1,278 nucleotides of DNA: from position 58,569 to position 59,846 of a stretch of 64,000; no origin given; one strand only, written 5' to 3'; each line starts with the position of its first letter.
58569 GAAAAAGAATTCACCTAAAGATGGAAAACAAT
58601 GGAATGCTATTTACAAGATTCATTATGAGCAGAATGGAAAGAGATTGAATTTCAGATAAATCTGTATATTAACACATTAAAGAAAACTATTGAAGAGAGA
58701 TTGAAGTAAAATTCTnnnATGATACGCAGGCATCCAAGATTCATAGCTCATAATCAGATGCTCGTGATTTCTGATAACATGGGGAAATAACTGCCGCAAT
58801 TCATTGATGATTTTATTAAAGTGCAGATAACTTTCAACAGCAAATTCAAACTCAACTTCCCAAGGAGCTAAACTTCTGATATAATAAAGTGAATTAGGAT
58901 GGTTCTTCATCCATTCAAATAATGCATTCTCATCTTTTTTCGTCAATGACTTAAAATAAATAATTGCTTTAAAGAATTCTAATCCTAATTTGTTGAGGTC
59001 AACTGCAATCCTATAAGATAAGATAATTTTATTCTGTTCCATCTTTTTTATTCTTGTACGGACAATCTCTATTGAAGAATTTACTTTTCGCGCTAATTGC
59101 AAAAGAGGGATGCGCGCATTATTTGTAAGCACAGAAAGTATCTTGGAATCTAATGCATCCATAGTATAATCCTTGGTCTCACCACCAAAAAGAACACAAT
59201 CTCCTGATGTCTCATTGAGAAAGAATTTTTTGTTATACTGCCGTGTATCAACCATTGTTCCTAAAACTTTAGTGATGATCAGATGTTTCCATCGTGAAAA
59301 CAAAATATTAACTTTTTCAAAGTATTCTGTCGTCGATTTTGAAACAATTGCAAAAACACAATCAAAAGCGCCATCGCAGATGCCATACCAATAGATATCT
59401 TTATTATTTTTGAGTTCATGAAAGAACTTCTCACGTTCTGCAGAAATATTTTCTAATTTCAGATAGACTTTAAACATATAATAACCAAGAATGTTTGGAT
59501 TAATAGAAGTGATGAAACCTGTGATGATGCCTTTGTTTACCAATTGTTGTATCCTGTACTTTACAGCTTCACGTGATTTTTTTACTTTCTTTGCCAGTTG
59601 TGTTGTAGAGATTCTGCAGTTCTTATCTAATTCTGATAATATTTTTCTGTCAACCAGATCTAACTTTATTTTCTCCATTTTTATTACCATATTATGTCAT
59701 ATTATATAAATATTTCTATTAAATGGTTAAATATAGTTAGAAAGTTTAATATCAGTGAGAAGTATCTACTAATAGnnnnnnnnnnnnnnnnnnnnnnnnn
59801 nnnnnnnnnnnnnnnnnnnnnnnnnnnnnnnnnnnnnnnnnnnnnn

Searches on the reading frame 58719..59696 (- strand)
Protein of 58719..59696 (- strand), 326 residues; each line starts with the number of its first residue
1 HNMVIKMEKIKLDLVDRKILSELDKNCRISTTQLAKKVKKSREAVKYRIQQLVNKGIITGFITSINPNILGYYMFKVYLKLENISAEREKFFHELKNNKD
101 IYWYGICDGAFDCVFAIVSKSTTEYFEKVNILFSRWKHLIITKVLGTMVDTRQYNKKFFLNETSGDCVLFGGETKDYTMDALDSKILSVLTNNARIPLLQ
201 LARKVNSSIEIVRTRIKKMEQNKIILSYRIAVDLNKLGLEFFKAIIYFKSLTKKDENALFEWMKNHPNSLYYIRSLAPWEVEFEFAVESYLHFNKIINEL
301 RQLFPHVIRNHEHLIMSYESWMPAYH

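Call 19: search_protein_families(library=pfam, proteins=[window:58719-59696:-], max_evalue=0.001)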
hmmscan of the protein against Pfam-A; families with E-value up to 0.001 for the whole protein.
window:58719-59696:- (326 aa): 4 families
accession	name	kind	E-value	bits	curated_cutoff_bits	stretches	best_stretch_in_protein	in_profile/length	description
PF13404.12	HTH_AsnC-type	-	1.6e-24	85.9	27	2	12-52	1-41/42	AsnC-type helix-turn-helix domain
PF13412.12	HTH_24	-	5.4e-23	80.8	21.9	2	12-59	1-48/48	Winged helix-turn-helix DNA-binding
PF01047.28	MarR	-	2.8e-05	24.4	24.6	0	18-59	7-48/59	MarR family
PF25212.1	HVO_A0114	-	0.00096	19.3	27.6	0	17-58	25-66/84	HVO_A0114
